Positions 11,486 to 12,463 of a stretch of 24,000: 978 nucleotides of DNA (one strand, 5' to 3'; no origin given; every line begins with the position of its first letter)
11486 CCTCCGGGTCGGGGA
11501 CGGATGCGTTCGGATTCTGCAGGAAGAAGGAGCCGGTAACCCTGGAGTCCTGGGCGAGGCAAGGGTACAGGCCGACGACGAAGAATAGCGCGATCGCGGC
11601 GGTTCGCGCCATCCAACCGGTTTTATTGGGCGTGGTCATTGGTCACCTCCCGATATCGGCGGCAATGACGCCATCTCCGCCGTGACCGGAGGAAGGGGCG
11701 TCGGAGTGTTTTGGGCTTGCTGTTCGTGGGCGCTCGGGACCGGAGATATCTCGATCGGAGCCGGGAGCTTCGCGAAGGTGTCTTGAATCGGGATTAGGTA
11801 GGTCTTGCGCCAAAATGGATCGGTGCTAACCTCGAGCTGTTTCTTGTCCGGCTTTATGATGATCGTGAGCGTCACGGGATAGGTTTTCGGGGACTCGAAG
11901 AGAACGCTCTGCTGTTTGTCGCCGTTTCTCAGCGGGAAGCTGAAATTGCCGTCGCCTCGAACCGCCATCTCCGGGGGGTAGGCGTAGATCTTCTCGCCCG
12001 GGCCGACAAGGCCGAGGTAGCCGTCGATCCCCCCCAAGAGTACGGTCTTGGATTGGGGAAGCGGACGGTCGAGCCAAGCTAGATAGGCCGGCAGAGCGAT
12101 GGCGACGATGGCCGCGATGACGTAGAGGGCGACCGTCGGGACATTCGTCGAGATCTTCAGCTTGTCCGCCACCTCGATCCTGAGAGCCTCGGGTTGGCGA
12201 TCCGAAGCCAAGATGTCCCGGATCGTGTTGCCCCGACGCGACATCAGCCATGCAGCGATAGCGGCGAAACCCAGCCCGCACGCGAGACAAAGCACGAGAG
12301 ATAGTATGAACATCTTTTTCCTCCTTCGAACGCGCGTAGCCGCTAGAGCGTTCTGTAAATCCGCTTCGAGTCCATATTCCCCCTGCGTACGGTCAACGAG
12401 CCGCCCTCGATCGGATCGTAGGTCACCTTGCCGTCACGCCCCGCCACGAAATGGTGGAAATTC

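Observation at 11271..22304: Nine-gene translationally coupled envelope operon that fits no system I can name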

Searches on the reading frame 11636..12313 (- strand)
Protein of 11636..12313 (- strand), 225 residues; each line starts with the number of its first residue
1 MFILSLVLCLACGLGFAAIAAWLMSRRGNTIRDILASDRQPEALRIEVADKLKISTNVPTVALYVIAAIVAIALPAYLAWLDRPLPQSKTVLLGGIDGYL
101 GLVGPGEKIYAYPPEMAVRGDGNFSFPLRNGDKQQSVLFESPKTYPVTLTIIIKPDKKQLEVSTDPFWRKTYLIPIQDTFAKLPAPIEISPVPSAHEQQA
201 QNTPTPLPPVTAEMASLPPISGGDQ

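Call 4: search_protein_families(library=pfam, proteins=[window:11636-12313:-], max_evalue=0.1)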
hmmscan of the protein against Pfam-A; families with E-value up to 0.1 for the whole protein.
window:11636-12313:- (225 aa): 0 families

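Call 5: search_protein_families(library=ncbifam, proteins=[window:11636-12313:-], max_evalue=0.1)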
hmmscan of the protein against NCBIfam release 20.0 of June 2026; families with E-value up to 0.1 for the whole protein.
window:11636-12313:- (225 aa): 2 families
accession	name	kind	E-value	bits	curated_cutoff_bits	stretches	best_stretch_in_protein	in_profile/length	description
NF033183.2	colliding_TM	subfamily_domain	0.019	14.6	90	1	6-90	37-117/188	low-complexity tail membrane protein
NF005663.0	PRK07445.1-5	equivalog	0.092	11.4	674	0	44-103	197-256/479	O-succinylbenzoic acid--CoA ligase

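Call 7: search_protein_families(library=padloc, proteins=[window:11636-12313:-], max_evalue=0.1)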
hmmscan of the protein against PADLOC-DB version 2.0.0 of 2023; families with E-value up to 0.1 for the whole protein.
window:11636-12313:- (225 aa): 1 family
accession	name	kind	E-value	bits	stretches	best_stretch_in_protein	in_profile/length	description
PDLC02412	Aga_HEPN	-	0.076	10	0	14-64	73-123/382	Class II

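Call 8: search_protein_families(library=phrogs, proteins=[window:11636-12313:-], max_evalue=0.1)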
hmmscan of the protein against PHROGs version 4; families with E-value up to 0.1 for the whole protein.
window:11636-12313:- (225 aa): 0 families

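Call 63: find_related_loci(query=A7, collection=viral_contigs, flank=8000)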
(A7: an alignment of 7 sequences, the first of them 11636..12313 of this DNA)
Query A7 (225 aa) in viral_contigs; peptide patterns used: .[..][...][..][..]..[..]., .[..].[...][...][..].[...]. (x = any residue, [..] = any of these).
45 stretches matched a pattern, but none encodes a relative of the query by tblastn (E <= 1e-3).

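Call 65: find_related_loci(query=A7, collection=metagenome_contigs, flank=10000)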
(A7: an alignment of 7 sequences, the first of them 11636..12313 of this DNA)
Query A7 (225 aa) in metagenome_contigs; peptide patterns used: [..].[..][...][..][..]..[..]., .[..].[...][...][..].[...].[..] (x = any residue, [..] = any of these).
167 stretches matched a pattern; 10 encode a relative of the query (tblastn E <= 1e-3); 10 distinct loci.
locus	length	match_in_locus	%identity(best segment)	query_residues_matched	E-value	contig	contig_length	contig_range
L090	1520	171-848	41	1-223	1e-51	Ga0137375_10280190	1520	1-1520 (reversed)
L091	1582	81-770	34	4-225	1e-34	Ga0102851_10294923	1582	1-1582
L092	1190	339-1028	34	4-225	2e-35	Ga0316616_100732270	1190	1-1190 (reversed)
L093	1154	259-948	35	4-225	1e-34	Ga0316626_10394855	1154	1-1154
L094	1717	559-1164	36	6-211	4e-34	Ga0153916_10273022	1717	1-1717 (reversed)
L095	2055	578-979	39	4-135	5e-25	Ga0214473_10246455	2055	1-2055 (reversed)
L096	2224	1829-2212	39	2-128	2e-24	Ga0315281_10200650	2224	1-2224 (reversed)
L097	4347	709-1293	32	2-197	3e-23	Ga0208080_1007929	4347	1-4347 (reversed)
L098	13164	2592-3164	30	1-190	2e-19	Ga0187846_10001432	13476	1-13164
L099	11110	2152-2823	32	2-225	4e-17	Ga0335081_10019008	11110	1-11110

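Call 88: search_protein_families(library=pfam, proteins=[L099:690-1919:-, L099:3992-6355:+, L099:7365-8462:+, L099:8741-11083:-, L098:468-1196:+, L098:1268-2257:-, L098:3670-4776:-, L098:5145-6779:-], max_evalue=0.001)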
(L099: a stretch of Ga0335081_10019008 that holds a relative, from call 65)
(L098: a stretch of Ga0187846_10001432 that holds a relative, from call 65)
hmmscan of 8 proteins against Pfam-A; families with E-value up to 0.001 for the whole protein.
L099:690-1919:- (409 aa): 2 families
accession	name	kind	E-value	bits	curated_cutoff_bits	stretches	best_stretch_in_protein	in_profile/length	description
PF07690.21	MFS_1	-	2.3e-26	93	33.4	1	19-349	2-333/347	Major Facilitator Superfamily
PF00083.30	Sugar_tr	-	1.8e-10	40.7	22.3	1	52-192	45-195/452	Sugar (and other) transporter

L099:3992-6355:+ (787 aa): 20 families
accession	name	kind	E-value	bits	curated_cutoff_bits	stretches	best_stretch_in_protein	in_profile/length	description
PF07719.23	TPR_2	-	2.8e-27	93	27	3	634-667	1-34/34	Tetratricopeptide repeat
PF13414.12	TPR_11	-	1.8e-25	88.8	26.8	3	607-648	1-42/42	TPR repeat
PF13431.12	TPR_17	-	5e-25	86.1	24.4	0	588-620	1-33/34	Tetratricopeptide repeat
PF14559.12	TPR_19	-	6.8e-23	81.2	25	4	678-745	1-68/68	Tetratricopeptide repeat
PF13432.12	TPR_16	-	3.8e-21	75.6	32.7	3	535-600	3-65/65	Tetratricopeptide repeat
PF13428.12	TPR_14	-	6.9e-21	73.1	23.5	1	673-711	6-44/44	Tetratricopeptide repeat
PF00515.34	TPR_1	-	3.9e-20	71.2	27.8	0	600-632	1-33/34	Tetratricopeptide repeat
PF13181.12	TPR_8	-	1.1e-17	63.1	25.7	0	641-666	8-33/34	Tetratricopeptide repeat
PF13424.12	TPR_12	-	1.9e-16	60.5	30.1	2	602-663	5-74/77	Tetratricopeptide repeat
PF13374.12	TPR_10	-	9.7e-13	48.1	27.5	0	670-696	4-30/42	Tetratricopeptide repeat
PF23914.1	TPR_CcmH_CycH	-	1.3e-09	38.5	42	0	674-768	56-153/158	Cytochrome c-type biogenesis protein H TPR domain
PF13429.12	TPR_15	-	1.5e-09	38.2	26.2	2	611-727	157-273/280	Tetratricopeptide repeat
PF13371.12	TPR_9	-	3.4e-09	37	35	1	609-668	4-62/73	Tetratricopeptide repeat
PF13176.12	TPR_7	-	1.7e-07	31.2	27.9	0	670-702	1-35/36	Tetratricopeptide repeat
PF13174.12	TPR_6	-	5.9e-06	27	26.3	0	606-633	6-33/33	Tetratricopeptide repeat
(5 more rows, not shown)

L099:7365-8462:+ (365 aa): 1 family
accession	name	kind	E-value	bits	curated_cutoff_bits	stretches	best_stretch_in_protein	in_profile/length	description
PF00975.26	Thioesterase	-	6.1e-15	56.5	26.4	1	121-214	4-103/226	Thioesterase domain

L099:8741-11083:- (780 aa): 4 families
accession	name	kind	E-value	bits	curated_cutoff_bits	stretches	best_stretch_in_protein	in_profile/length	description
PF07690.21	MFS_1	-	2.8e-65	221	33.4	2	332-724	2-346/347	Major Facilitator Superfamily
PF00083.30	Sugar_tr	-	2.5e-08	33.7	22.3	1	363-497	46-188/452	Sugar (and other) transporter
PF03137.26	OATP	-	0.00017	20.5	25.8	0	413-475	132-194/545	Organic Anion Transporter Polypeptide (OATP) family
PF12832.13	MFS_1_like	-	0.00064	19.3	25.2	1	601-662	17-80/373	MFS_1 like family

L098:468-1196:+ (242 aa): 1 family
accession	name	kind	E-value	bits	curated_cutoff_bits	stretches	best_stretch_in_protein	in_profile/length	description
PF00480.26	ROK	-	5.8e-10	39.6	22.9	1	5-129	3-145/294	ROK family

L098:1268-2257:- (329 aa): 0 families

L098:3670-4776:- (368 aa): 0 families

L098:5145-6779:- (544 aa): 1 family
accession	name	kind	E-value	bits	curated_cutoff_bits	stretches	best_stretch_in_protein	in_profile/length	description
PF00118.29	Cpn60_TCP1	-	3.3e-77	260.7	34.3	1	23-523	1-489/490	TCP-1/cpn60 chaperonin family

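Call 113: search_solved_structures(query=A4, max_evalue=1)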
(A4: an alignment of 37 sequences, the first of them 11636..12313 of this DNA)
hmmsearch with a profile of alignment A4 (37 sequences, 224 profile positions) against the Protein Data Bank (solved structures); distinct sequences matched with E-value up to 1: 2.
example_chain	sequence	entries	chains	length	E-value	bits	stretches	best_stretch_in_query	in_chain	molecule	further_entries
8bl6_A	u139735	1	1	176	0.0036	20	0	120-169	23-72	dIG14-scdim-EF62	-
8bl3_A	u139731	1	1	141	0.034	16.8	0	121-169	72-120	scIg12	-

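Call 118: search_dna_similar(query=window:11636-12313:-, collection=phages, mode=protein, max_evalue=0.01, max_rows=10)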
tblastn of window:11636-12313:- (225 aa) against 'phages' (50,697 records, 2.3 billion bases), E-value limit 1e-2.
No match.
